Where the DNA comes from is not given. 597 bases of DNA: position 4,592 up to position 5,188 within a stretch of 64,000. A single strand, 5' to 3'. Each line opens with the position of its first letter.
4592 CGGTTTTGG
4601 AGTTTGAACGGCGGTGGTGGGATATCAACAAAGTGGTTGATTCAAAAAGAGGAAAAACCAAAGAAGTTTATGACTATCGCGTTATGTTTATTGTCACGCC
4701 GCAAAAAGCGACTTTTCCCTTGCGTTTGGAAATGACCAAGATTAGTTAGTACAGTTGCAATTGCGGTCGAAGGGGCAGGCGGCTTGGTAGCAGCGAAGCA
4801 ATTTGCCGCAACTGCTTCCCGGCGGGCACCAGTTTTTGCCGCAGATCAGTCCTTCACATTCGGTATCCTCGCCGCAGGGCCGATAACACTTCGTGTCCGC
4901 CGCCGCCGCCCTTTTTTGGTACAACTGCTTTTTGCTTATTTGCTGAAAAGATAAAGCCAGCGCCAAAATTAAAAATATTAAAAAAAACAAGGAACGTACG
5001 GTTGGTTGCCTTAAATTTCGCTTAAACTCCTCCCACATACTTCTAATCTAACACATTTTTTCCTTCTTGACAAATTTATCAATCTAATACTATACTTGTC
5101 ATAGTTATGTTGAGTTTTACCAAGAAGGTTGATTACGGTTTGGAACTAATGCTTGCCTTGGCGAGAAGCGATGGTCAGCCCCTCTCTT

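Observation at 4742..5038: Disulfide-rich (10 Cys) small exported protein with a knottin/defensin-like cysteine spacing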

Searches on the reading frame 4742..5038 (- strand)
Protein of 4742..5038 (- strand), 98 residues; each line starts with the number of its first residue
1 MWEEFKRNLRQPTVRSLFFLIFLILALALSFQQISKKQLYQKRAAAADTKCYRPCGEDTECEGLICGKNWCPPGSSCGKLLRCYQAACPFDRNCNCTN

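Call 3: search_protein_families(library=pfam, proteins=[window:4742-5038:-], max_evalue=1)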
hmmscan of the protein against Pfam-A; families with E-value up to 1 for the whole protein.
window:4742-5038:- (98 aa): 1 family
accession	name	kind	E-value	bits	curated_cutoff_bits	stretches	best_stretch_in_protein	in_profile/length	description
PF12679.13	ABC2_membrane_2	-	0.22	11.2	27.2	1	2-48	5-51/283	ABC-2 family transporter protein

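Call 4: search_protein_families(library=ncbifam, proteins=[window:4742-5038:-], max_evalue=1)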
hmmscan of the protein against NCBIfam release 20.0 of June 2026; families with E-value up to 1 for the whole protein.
window:4742-5038:- (98 aa): 0 families

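Call 5: find_homologous_proteins(query=window:4742-5038:-, max_evalue=0.01)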
Query window:4742-5038:- (98 aa): 2 proteins with E <= 0.01 among 3 candidates.
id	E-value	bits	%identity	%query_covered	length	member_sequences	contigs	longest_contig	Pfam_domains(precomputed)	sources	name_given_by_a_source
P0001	2.3e-46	174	74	100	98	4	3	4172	-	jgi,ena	jgi:hypothetical protein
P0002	3.0e-44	167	99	76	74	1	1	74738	-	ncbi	ncbi:MAG: hypothetical protein ABH807_00490 [Candidatus Shapirobacteria bacterium]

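Call 8: find_encoding_contigs(protein=P0001, flank=5000, max_places=6)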
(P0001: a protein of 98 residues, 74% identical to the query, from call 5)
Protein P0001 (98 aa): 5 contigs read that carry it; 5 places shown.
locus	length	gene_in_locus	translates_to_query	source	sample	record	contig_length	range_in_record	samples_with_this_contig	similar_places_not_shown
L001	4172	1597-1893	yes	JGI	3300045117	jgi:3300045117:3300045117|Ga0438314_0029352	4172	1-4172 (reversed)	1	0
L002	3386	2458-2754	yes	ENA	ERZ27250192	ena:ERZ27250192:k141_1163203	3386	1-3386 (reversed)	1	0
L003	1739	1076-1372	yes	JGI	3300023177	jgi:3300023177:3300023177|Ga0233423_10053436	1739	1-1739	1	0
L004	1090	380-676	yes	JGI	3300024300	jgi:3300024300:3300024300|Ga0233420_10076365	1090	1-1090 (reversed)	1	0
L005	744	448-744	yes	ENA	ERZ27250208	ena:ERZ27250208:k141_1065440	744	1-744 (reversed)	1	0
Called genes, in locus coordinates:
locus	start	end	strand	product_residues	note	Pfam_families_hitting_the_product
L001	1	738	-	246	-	?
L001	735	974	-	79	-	PF01883:FeS_assembly_P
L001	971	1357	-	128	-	PF02082:Rrf2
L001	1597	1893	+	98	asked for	-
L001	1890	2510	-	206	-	PF03412:Peptidase_C39 (faint), PF13529:Peptidase_C39_2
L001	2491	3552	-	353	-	PF07478:Dala_Dala_lig_C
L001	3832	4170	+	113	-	?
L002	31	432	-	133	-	PF01592:NifU_N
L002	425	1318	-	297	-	PF00266:Aminotran_5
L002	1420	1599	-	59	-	PF00266:Aminotran_5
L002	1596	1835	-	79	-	PF01883:FeS_assembly_P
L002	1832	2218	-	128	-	PF02082:Rrf2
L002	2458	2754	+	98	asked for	-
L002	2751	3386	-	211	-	?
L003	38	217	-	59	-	PF00266:Aminotran_5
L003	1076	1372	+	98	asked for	-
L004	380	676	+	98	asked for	-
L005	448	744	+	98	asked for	?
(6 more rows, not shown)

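Call 11: search_protein_representatives(protein=window:4742-5038:-)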
Query: 98 residues. Proteins with E-value up to 0.001 (for the whole library): 9; up to 1e-10: 3; up to 1e-30: 1. The best 9 are listed.
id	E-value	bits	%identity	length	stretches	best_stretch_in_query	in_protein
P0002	9.6e-45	167.2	99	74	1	25-98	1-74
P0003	2.2e-28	114.7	49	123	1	3-97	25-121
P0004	8.2e-16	74.3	38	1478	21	56-87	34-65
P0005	1.3e-05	41.5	34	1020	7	13-54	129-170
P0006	1.8e-05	41.0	44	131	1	49-97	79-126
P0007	2.7e-05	40.5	46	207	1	47-96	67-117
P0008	4.1e-05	39.9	46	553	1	48-97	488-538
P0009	8.3e-05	38.9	43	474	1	49-97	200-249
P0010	8.4e-05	38.9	44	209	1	44-97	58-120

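Call 13: search_protein_families(library=pfam, proteins=[P0003, P0006, P0007, P0008, P0009, P0010], max_evalue=1)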
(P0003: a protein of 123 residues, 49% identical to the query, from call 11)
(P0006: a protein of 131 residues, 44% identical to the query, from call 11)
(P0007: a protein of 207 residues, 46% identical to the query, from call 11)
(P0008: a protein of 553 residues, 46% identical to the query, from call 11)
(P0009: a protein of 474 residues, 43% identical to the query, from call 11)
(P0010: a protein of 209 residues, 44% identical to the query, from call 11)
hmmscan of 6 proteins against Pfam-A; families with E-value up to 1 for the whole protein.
P0003 (123 aa): 1 family
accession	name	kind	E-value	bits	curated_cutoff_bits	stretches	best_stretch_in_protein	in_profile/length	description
PF02977.21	CarbpepA_inh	-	0.026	14.7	25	1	71-95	5-27/46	Carboxypeptidase A inhibitor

P0006 (131 aa): 0 families

P0007 (207 aa): 3 families
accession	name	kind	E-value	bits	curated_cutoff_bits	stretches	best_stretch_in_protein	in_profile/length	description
PF25587.1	Rv2743c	-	0.014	15.5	27.7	1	7-49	55-99/237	Rv2743c family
PF14155.11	DUF4307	-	0.11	12.8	27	1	11-71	4-64/111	Domain of unknown function (DUF4307)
PF06305.16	LapA_dom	-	0.35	11.2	28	1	8-34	16-42/64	Lipopolysaccharide assembly protein A domain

P0008 (553 aa): 2 families
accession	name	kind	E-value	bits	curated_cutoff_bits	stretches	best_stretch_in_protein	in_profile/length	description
PF02415.23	Chlam_PMP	-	0.0045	17.5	20.6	1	275-291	2-18/19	Chlamydia polymorphic membrane protein (Chlamydia_PMP) repeat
PF09151.16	DUF1936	-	0.16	12.2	25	0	516-529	17-30/34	Domain of unknown function (DUF1936)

P0009 (474 aa): 2 families
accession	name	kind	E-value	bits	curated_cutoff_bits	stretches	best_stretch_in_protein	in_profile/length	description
PF00404.24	Dockerin_1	-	8.9e-08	32.7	22.9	1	416-463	6-54/57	Dockerin type I domain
PF16492.10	Cadherin_C_2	-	0.77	10.9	31.5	1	6-79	7-85/85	Cadherin cytoplasmic C-terminal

P0010 (209 aa): 2 families
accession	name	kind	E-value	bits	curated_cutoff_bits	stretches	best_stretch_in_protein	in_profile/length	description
PF05283.16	MGC-24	-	0.016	16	28.5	1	103-202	18-118/140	Multi-glycosylated core protein 24 (MGC-24), sialomucin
PF07666.16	MpPF26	-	0.089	13.3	37.2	1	9-35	14-40/75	M penetrans paralogue family 26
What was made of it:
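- Closest known: C-terminal binding or anchoring modules of bacterial surface enzymes. Different: There is no sequence match to any CBM, hevein (Chitin_bind_1) or dockerin model (calls 3, 13).
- Closest known: TIL. Different: There is no Pfam TIL hit at E<=1 (calls 3, 13).
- P0009 carries a dockerin (E 9e-8, call 13). P0003 scores E 0.026 against the potato carboxypeptidase inhibitor knottin family (call 13).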

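Call 23: find_encoding_contigs(protein=P0003, flank=6000, max_places=4)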
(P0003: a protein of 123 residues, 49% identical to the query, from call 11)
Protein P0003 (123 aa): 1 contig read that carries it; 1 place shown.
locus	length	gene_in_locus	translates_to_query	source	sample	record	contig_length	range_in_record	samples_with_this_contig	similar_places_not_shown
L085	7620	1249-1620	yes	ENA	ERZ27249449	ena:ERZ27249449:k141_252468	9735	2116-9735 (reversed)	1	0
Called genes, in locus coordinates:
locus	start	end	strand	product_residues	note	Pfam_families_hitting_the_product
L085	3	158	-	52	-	?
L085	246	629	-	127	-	PF02082:Rrf2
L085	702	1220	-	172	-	PF10706:Aminoglyc_resit (weak)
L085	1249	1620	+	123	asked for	-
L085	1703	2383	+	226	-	PF00072:Response_reg, PF00486:Trans_reg_C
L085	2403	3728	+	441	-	-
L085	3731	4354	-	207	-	PF13529:Peptidase_C39_2 (weak)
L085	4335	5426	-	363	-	PF07478:Dala_Dala_lig_C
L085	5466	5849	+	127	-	PF00856:SET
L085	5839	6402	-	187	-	PF08207:EFP_N, PF01132:EFP, PF09285:Elong-fact-P_C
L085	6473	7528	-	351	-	PF00152:tRNA-synt_2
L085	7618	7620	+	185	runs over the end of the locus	PF03703:bPH_2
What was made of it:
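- In L085 a response regulator and a 441-aa gene separate them (call 23). In L085 another gene lies between it and Rrf2 (call 23).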

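Call 24: find_encoding_contigs(protein=P0007, flank=6000, max_places=4)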
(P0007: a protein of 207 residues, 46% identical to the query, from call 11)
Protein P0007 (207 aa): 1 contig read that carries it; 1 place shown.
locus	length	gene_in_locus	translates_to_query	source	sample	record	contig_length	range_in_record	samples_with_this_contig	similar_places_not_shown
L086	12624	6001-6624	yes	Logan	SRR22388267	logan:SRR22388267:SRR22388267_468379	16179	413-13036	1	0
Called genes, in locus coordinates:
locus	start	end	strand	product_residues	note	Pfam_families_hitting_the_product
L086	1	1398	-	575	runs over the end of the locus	PF01554:MatE (weak), PF03023:MurJ, PF13440:Polysacc_synt_3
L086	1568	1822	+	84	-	PF01649:Ribosomal_S20p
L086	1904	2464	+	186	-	PF05137:PilN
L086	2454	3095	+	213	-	PF04350:PilO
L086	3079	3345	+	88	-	-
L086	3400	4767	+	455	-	PF00041:fn3 (weak), PF16656:Pur_ac_phosph_N, PF19077:Big_13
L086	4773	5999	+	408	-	-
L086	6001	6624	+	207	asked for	-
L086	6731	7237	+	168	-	-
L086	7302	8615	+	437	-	PF00070:Pyr_redox (faint), PF00890:FAD_binding_2 (faint), PF01266:DAO, PF01593:Amino_oxidase, PF12831:FAD_oxidored (weak), PF13450:NAD_binding_8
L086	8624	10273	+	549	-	-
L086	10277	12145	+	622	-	PF13231:PMT_2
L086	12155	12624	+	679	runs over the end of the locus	PF10060:DUF2298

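Call 27: find_encoding_contigs(protein=P0006, flank=6000, max_places=3)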
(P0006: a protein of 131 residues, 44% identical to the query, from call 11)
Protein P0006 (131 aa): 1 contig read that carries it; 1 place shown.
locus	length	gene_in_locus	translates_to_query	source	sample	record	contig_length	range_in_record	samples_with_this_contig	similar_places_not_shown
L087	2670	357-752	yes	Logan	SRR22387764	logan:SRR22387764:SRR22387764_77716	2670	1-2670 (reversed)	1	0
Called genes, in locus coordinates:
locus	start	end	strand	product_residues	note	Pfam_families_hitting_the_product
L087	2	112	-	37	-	?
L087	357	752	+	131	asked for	-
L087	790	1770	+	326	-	-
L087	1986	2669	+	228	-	?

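Call 28: find_encoding_contigs(protein=P0010, flank=6000, max_places=3)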
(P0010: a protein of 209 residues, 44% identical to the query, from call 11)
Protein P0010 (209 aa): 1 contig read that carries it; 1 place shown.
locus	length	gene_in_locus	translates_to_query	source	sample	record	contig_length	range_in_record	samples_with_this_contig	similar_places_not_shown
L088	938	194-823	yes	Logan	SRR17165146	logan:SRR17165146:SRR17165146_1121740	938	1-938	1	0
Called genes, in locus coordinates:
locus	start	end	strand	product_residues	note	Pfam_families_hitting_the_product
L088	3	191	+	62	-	?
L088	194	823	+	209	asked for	-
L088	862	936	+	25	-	?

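Call 33: predict_structure(alignment_id=A2)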
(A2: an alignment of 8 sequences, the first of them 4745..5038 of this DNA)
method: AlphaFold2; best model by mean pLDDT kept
length: 98 residues; sequences in the alignment: 8
mean_pLDDT: 67.0   pTM: 0.35
mean pLDDT of the five models: 67.0, 63.3, 60.4, 52.9, 51.9
residues with pLDDT >= 90: 0; 70-90: 39; 50-70: 58; < 50: 1
segments of 3 or more residues with pLDDT < 50: none
pLDDT, mean of each block of 10 residues (from residue 1): 60 75 79 58 55 73 73 60 72 65
secondary structure, 60 per line:
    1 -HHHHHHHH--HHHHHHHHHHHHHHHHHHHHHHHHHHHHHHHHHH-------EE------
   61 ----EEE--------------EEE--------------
elements in order: H2-9 H12-45 E65-67 E82-84
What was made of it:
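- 4946..4993 (-): Residues 16-31, hydrophobic segment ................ (Sec signal-anchor, or h-region of a signal peptide). AlphaFold models it as part of one long helix, residues 12-45 (call 33).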

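Call 59: search_protein_families(library=ncbifam, proteins=[P0003, P0006, P0007, P0008, P0009, P0010], max_evalue=0.1)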
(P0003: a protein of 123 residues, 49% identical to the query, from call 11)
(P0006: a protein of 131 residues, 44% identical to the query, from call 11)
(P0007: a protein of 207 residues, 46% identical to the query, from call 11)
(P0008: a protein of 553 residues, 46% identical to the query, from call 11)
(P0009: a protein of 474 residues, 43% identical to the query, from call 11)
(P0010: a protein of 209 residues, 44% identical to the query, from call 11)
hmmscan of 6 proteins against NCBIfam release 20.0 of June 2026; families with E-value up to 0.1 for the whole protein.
P0003 (123 aa): 0 families

P0006 (131 aa): 0 families

P0007 (207 aa): 3 families
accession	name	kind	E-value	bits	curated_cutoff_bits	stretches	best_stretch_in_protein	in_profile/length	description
NF033186.1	internalin_K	exception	0.00014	20.5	1100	1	112-204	507-599/604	class 1 internalin InlK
NF047839.1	PspM_Rv2743c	equivalog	0.01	15.8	80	1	7-51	40-84/220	phage shock envelope stress response protein PspM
NF041620.1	MXAN_5187_fam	hypoth_equivalog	0.056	13.2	200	1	36-182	396-508/601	MXAN_5187 family protein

P0008 (553 aa): 2 families
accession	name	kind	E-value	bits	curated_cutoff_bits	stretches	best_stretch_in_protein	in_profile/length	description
TIGR01376.1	POMP_repeat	repeat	0.00028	20.6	15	0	277-291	7-21/28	polymorphic outer membrane protein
NF033186.1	internalin_K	exception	0.0061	15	1100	1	437-491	485-540/604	class 1 internalin InlK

P0009 (474 aa): 0 families

P0010 (209 aa): 0 families
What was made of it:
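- On Any curated protein family (Pfam-A, NCBIfam): The Cys module gave no hit in the window protein or in P0003 and P0006-P0010, in either Pfam or NCBIfam (calls 3, 4, 13, 59).
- The P0007 tail weakly matches the internalin K wall-anchor region (E 1.4e-4, call 59).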

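Call 68: search_dna_similar(query=window:4745-5038:-, collection=phages, mode=protein, max_evalue=1, max_rows=10)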
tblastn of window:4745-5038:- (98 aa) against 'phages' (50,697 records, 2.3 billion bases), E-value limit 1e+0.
No match.

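Call 69: search_dna_similar(query=window:4745-5038:-, collection=plasmids, mode=protein, max_evalue=1, max_rows=10)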
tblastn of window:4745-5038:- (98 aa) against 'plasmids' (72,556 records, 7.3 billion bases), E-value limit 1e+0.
No match.
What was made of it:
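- Tried and rejected: tblastn against the phage and plasmid collections found no match (calls 68, 69).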
